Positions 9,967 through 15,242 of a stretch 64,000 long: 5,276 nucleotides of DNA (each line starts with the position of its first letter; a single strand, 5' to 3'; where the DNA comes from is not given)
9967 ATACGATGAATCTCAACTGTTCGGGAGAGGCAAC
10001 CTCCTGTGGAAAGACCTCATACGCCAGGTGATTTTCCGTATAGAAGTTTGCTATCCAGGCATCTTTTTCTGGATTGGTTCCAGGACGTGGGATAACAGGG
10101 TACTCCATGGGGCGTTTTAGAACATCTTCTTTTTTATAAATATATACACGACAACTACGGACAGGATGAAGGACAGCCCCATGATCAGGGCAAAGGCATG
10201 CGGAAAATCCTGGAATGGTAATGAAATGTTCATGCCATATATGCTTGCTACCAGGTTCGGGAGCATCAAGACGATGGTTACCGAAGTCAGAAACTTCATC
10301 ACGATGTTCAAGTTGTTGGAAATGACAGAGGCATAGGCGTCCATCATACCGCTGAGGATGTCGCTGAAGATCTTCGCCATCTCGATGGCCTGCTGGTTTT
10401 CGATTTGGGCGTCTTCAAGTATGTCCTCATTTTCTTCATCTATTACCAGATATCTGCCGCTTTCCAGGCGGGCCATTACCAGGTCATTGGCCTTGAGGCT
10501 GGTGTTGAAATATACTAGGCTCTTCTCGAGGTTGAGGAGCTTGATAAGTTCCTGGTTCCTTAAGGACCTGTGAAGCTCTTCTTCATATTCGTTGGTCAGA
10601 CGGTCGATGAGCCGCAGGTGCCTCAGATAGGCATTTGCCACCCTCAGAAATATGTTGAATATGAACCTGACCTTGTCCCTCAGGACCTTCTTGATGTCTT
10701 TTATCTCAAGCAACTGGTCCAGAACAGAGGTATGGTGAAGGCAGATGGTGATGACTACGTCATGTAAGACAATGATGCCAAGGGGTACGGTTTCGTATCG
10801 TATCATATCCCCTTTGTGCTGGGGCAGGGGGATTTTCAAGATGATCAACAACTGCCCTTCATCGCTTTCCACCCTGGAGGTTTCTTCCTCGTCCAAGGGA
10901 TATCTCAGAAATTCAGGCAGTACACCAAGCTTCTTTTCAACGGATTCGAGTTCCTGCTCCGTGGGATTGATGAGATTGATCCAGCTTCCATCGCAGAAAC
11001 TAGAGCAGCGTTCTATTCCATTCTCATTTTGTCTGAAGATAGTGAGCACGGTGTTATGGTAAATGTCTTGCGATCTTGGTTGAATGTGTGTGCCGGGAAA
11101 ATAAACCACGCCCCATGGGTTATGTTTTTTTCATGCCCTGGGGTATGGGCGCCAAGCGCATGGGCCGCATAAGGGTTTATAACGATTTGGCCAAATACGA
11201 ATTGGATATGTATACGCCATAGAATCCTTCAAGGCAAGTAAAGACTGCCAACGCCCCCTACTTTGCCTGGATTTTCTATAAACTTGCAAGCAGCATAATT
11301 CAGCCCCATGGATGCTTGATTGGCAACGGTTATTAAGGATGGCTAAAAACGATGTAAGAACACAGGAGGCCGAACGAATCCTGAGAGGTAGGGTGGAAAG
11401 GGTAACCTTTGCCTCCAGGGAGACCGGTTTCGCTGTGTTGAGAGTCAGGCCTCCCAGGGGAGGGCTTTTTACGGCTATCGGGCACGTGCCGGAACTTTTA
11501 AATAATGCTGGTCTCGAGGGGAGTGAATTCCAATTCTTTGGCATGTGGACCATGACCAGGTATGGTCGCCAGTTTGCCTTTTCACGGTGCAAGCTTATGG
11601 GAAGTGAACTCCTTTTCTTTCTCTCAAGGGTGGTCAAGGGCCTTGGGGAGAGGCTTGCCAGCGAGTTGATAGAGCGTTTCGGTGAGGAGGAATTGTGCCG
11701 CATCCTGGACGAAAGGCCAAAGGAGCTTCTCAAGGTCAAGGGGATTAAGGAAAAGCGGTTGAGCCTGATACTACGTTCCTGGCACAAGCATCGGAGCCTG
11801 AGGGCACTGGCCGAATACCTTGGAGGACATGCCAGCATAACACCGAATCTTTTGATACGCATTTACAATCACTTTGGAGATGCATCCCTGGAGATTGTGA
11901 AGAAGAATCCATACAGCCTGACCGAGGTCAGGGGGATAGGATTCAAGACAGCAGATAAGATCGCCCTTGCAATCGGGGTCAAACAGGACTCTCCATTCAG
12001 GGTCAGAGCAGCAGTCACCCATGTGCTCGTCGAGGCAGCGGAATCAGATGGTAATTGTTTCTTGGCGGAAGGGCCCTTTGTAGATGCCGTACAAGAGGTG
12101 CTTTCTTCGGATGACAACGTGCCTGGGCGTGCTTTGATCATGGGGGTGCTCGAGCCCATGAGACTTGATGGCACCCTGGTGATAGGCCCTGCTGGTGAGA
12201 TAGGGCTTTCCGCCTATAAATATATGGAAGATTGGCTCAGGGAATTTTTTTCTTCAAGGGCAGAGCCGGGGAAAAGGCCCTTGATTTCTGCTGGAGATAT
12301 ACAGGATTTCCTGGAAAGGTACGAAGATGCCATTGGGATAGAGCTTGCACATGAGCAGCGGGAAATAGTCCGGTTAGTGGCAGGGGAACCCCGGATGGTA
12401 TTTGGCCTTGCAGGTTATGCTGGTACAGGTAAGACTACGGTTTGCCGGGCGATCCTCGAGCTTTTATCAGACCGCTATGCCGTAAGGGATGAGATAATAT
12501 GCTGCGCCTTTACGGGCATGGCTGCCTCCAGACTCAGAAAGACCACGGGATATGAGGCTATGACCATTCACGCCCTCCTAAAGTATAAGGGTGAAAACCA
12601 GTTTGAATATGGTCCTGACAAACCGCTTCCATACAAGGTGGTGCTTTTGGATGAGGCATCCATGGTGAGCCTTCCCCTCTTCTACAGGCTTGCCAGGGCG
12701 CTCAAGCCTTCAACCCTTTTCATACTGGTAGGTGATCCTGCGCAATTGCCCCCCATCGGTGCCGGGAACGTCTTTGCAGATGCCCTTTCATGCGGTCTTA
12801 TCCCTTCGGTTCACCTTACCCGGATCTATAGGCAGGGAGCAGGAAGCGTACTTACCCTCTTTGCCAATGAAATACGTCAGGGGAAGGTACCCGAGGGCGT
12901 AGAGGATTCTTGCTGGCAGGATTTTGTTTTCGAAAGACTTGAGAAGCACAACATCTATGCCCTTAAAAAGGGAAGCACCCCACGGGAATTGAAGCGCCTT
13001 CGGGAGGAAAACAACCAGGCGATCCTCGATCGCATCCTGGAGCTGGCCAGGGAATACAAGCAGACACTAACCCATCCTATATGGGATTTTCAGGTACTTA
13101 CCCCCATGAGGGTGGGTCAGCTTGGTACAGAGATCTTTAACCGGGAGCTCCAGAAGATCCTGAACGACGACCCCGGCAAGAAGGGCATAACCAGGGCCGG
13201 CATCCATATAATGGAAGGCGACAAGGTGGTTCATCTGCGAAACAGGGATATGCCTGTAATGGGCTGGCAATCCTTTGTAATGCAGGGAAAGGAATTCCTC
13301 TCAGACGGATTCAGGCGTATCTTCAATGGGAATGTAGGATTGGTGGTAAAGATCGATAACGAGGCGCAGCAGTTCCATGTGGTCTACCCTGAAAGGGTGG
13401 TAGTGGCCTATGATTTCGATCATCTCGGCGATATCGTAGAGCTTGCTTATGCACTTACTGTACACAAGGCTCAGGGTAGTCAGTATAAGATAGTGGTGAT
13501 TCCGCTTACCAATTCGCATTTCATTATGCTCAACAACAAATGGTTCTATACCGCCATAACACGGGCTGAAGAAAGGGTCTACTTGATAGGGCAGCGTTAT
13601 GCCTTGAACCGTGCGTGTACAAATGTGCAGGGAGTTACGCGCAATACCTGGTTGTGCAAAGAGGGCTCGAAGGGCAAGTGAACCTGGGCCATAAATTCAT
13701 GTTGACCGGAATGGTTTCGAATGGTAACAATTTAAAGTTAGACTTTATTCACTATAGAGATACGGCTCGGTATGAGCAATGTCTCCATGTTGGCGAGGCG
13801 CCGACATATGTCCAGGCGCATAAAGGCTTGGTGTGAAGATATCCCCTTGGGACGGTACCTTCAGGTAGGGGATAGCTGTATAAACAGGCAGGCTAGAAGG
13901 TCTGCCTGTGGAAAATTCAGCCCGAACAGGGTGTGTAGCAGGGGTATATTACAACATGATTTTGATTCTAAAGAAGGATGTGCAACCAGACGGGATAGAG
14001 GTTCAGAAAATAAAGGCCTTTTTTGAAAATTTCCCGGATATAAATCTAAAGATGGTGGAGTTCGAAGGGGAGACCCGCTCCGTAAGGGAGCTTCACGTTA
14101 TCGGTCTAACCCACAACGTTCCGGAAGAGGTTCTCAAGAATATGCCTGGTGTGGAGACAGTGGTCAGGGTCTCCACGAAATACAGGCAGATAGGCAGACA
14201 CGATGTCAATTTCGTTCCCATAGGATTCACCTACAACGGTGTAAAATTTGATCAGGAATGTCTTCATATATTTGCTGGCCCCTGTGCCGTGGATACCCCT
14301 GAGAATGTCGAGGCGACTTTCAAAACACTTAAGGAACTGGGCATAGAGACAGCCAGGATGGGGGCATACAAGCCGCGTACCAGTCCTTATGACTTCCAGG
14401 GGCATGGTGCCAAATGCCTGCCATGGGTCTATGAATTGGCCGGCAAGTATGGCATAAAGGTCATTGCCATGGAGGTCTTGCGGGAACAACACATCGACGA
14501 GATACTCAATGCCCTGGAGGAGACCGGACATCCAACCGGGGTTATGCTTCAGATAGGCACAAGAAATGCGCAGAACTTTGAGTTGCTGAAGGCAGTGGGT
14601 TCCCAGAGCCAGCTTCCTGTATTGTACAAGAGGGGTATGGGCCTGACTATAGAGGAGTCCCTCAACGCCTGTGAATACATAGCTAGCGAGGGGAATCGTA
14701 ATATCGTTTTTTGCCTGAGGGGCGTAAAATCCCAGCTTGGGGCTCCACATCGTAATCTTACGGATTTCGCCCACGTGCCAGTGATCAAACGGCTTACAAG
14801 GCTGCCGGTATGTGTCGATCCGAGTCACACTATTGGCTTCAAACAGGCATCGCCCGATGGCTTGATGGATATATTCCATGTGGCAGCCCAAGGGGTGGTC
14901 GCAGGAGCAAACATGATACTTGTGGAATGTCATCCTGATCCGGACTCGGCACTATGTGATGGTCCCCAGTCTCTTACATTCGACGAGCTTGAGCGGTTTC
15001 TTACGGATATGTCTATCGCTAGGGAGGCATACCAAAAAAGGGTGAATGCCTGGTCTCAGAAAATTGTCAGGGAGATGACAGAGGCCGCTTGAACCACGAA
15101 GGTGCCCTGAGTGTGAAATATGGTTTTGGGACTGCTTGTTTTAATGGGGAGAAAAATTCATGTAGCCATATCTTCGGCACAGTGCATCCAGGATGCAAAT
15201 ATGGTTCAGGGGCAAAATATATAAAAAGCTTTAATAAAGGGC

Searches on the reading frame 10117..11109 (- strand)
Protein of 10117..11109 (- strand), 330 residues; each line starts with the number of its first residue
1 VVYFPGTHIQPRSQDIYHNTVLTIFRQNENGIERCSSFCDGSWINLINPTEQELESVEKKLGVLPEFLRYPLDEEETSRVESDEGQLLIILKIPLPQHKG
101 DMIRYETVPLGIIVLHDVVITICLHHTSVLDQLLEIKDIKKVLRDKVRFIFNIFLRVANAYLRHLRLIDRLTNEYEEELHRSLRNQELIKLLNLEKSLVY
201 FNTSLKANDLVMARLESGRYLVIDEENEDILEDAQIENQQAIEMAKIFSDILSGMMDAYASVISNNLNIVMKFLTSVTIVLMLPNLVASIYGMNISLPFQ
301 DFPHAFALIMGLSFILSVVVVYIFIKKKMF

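Call 45: search_protein_families(library=pfam, proteins=[window:10117-11109:-], max_evalue=0.001)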
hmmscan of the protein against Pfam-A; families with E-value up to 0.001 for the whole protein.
window:10117-11109:- (330 aa): 1 family
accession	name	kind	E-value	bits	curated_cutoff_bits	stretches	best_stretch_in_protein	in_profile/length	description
PF01544.23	CorA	-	3e-53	181.5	27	1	42-326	5-292/292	CorA-like Mg2+ transporter protein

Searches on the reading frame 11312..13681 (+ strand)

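Call 45: search_protein_families(library=pfam, proteins=[window:11312-13681:+], max_evalue=0.001)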
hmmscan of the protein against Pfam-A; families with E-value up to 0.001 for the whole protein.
window:11312-13681:+ (789 aa): 12 families
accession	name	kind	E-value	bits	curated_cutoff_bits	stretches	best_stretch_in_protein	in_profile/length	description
PF13604.12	AAA_30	-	1.7e-35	122.9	27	1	345-532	2-179/191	AAA domain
PF13245.12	AAA_19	-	3.5e-31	108.6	25.1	1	350-483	2-133/134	AAA domain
PF14490.11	HHH_RecD2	-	7.2e-28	96.8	27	1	160-250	2-92/92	ATP-dependent RecD2 DNA helicase HHH domain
PF13538.12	UvrD_C_2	-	7.1e-17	61.5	27.4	1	711-759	1-52/52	UvrD-like helicase C-terminal domain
PF01443.25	Viral_helicase1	-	1.9e-12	47.9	21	2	367-482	4-100/228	Viral superfamily 1 RNA helicase core domain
PF23139.1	OB_YrrC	-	6.1e-11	42.5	27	1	24-94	4-72/76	ATP-dependent DNA helicase YrrC, OB-fold domain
PF18335.7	SH3_13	-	1.4e-10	41.2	41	1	610-692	2-65/65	ATP-dependent RecD-like DNA helicase SH3 domain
PF14520.12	HHH_5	-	4.1e-08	34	27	0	176-221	10-55/57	Helix-hairpin-helix domain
PF05970.20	PIF1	-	8.6e-07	29.2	25.9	1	345-465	2-127/223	PIF1-like helicase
PF00580.27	UvrD-helicase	-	1.3e-05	25.4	23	1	347-410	3-63/271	UvrD/REP helicase N-terminal domain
PF13086.12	AAA_11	-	5.9e-05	23.4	27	0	440-482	213-253/257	AAA domain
PF13191.12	AAA_16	-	0.0005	21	32.6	0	355-392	19-57/167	AAA ATPase domain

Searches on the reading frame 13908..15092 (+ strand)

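Call 44: search_protein_families(library=pfam, proteins=[window:13908-15092:+], max_evalue=0.001)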
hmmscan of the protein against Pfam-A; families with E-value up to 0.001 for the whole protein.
window:13908-15092:+ (394 aa): 2 families
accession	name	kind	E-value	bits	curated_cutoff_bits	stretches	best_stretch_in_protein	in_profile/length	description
PF00793.26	DAHP_synth_1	-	1.6e-48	165.4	25.5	1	118-368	17-261/270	DAHP synthetase I family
PF18152.6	DAHP_snth_FXD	-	1.1e-07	31.9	27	1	17-89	1-66/67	DAHP synthase ferredoxin-like domain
